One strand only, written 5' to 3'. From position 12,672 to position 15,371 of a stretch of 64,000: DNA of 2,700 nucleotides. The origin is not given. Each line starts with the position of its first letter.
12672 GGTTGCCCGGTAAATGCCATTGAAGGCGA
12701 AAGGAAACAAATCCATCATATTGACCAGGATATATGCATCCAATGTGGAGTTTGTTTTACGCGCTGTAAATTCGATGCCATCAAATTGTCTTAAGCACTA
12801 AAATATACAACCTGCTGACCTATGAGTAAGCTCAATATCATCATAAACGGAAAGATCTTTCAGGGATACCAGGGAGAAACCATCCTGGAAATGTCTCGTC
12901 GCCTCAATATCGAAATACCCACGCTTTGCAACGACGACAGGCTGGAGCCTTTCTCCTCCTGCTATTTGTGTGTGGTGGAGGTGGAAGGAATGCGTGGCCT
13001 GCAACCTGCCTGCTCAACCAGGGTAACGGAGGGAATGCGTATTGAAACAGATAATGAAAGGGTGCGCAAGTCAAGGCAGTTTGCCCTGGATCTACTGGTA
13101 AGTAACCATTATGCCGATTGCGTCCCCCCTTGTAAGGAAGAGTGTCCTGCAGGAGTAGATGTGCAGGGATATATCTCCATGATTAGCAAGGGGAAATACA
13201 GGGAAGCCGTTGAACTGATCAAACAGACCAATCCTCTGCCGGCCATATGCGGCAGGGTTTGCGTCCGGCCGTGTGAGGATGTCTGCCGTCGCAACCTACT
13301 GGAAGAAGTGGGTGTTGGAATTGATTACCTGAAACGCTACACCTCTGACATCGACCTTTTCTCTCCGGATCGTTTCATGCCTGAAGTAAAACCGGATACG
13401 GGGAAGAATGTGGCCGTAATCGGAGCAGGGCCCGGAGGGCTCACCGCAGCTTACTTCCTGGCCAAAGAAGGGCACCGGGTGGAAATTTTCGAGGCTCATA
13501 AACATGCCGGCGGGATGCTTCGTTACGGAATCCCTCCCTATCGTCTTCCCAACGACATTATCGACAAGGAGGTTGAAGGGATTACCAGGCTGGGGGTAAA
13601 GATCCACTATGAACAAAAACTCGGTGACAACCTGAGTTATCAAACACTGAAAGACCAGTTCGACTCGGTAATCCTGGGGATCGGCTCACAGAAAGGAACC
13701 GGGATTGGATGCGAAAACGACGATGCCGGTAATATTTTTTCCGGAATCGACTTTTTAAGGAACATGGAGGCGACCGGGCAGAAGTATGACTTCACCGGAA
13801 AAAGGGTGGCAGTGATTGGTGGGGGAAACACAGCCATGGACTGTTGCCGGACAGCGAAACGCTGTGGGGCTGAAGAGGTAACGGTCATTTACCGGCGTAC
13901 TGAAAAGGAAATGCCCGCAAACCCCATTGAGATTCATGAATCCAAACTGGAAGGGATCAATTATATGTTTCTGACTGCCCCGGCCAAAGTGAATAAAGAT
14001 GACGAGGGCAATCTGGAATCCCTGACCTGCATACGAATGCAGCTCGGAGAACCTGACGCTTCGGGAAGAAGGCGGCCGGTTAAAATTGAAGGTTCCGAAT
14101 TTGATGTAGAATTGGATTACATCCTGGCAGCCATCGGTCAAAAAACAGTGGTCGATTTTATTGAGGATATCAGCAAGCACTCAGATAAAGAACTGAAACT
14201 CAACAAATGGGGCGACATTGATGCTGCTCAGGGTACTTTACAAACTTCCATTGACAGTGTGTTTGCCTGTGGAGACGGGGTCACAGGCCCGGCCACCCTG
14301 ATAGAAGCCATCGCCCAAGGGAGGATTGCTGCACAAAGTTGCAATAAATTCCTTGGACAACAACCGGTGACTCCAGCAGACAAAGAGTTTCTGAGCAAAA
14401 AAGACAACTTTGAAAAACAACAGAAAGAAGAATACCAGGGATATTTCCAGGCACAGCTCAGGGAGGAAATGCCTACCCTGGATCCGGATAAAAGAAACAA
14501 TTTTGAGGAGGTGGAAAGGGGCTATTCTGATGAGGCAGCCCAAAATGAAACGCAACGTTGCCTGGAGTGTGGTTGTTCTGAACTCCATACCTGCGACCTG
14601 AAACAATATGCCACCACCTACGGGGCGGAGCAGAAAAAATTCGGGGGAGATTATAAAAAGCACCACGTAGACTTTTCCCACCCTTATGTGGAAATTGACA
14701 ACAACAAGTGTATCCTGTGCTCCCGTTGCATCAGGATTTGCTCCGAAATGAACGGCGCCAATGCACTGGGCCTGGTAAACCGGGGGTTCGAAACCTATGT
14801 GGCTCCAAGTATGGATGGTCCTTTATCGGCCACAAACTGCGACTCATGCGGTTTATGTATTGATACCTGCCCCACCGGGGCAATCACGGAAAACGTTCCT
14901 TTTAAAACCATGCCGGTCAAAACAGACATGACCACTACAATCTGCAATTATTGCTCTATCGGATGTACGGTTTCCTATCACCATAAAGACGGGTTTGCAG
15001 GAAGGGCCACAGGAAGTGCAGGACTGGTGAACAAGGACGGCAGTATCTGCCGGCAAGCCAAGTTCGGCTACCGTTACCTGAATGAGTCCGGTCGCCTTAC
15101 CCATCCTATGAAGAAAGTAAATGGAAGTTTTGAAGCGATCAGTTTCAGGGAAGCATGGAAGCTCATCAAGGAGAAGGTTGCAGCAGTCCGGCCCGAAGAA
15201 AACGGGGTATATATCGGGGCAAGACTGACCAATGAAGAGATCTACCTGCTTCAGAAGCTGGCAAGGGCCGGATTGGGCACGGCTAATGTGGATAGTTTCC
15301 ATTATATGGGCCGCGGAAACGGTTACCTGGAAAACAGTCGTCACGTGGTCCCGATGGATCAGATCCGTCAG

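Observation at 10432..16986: NuoE-like, NuoF-like and giant GltD-containing fusion: candidate Bfu/Stn-type electron-bifurcating NAD(P)H module without a hydrogenase or formate dehydrogenase active site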

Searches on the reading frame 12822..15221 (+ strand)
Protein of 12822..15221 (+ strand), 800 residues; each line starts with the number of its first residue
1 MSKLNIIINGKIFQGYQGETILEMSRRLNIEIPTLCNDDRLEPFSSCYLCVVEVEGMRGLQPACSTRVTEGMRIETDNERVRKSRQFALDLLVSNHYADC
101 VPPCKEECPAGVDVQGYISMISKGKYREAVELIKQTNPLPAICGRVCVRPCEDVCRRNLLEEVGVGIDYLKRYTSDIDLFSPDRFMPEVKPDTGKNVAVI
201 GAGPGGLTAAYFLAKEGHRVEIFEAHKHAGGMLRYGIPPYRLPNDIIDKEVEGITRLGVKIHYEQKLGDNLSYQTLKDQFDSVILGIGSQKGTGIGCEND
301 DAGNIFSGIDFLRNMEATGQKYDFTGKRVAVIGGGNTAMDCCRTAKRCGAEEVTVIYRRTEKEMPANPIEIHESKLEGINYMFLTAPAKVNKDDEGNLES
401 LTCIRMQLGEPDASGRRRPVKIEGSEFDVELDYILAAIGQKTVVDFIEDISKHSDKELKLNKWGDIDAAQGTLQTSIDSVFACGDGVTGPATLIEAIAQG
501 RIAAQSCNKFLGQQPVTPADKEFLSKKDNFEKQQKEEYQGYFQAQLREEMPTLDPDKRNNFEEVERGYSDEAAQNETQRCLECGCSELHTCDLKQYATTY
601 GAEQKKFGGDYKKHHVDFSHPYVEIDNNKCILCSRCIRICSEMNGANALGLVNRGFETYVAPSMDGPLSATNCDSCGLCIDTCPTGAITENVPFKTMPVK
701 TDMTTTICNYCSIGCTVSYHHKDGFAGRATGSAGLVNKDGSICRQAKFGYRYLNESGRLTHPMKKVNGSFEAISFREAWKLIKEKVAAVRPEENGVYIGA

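Call 29: search_solved_structures(query=window:12822-15221:+, max_evalue=1e-100, show_alignments=3)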
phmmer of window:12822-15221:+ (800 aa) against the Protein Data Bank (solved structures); distinct sequences matched with E-value up to 1e-100: 3.
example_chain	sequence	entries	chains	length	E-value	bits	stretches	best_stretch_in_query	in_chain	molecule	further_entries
9bov_A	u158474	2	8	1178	6.9e-214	715.7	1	8-791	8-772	Molybdopterin oxidoreductase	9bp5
8oh5_C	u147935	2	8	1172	2.1e-210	704.2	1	1-788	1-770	Formate dehydrogenase-O, major subunit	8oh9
9n5u_A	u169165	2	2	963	5.4e-182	610.3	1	4-788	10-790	NfnA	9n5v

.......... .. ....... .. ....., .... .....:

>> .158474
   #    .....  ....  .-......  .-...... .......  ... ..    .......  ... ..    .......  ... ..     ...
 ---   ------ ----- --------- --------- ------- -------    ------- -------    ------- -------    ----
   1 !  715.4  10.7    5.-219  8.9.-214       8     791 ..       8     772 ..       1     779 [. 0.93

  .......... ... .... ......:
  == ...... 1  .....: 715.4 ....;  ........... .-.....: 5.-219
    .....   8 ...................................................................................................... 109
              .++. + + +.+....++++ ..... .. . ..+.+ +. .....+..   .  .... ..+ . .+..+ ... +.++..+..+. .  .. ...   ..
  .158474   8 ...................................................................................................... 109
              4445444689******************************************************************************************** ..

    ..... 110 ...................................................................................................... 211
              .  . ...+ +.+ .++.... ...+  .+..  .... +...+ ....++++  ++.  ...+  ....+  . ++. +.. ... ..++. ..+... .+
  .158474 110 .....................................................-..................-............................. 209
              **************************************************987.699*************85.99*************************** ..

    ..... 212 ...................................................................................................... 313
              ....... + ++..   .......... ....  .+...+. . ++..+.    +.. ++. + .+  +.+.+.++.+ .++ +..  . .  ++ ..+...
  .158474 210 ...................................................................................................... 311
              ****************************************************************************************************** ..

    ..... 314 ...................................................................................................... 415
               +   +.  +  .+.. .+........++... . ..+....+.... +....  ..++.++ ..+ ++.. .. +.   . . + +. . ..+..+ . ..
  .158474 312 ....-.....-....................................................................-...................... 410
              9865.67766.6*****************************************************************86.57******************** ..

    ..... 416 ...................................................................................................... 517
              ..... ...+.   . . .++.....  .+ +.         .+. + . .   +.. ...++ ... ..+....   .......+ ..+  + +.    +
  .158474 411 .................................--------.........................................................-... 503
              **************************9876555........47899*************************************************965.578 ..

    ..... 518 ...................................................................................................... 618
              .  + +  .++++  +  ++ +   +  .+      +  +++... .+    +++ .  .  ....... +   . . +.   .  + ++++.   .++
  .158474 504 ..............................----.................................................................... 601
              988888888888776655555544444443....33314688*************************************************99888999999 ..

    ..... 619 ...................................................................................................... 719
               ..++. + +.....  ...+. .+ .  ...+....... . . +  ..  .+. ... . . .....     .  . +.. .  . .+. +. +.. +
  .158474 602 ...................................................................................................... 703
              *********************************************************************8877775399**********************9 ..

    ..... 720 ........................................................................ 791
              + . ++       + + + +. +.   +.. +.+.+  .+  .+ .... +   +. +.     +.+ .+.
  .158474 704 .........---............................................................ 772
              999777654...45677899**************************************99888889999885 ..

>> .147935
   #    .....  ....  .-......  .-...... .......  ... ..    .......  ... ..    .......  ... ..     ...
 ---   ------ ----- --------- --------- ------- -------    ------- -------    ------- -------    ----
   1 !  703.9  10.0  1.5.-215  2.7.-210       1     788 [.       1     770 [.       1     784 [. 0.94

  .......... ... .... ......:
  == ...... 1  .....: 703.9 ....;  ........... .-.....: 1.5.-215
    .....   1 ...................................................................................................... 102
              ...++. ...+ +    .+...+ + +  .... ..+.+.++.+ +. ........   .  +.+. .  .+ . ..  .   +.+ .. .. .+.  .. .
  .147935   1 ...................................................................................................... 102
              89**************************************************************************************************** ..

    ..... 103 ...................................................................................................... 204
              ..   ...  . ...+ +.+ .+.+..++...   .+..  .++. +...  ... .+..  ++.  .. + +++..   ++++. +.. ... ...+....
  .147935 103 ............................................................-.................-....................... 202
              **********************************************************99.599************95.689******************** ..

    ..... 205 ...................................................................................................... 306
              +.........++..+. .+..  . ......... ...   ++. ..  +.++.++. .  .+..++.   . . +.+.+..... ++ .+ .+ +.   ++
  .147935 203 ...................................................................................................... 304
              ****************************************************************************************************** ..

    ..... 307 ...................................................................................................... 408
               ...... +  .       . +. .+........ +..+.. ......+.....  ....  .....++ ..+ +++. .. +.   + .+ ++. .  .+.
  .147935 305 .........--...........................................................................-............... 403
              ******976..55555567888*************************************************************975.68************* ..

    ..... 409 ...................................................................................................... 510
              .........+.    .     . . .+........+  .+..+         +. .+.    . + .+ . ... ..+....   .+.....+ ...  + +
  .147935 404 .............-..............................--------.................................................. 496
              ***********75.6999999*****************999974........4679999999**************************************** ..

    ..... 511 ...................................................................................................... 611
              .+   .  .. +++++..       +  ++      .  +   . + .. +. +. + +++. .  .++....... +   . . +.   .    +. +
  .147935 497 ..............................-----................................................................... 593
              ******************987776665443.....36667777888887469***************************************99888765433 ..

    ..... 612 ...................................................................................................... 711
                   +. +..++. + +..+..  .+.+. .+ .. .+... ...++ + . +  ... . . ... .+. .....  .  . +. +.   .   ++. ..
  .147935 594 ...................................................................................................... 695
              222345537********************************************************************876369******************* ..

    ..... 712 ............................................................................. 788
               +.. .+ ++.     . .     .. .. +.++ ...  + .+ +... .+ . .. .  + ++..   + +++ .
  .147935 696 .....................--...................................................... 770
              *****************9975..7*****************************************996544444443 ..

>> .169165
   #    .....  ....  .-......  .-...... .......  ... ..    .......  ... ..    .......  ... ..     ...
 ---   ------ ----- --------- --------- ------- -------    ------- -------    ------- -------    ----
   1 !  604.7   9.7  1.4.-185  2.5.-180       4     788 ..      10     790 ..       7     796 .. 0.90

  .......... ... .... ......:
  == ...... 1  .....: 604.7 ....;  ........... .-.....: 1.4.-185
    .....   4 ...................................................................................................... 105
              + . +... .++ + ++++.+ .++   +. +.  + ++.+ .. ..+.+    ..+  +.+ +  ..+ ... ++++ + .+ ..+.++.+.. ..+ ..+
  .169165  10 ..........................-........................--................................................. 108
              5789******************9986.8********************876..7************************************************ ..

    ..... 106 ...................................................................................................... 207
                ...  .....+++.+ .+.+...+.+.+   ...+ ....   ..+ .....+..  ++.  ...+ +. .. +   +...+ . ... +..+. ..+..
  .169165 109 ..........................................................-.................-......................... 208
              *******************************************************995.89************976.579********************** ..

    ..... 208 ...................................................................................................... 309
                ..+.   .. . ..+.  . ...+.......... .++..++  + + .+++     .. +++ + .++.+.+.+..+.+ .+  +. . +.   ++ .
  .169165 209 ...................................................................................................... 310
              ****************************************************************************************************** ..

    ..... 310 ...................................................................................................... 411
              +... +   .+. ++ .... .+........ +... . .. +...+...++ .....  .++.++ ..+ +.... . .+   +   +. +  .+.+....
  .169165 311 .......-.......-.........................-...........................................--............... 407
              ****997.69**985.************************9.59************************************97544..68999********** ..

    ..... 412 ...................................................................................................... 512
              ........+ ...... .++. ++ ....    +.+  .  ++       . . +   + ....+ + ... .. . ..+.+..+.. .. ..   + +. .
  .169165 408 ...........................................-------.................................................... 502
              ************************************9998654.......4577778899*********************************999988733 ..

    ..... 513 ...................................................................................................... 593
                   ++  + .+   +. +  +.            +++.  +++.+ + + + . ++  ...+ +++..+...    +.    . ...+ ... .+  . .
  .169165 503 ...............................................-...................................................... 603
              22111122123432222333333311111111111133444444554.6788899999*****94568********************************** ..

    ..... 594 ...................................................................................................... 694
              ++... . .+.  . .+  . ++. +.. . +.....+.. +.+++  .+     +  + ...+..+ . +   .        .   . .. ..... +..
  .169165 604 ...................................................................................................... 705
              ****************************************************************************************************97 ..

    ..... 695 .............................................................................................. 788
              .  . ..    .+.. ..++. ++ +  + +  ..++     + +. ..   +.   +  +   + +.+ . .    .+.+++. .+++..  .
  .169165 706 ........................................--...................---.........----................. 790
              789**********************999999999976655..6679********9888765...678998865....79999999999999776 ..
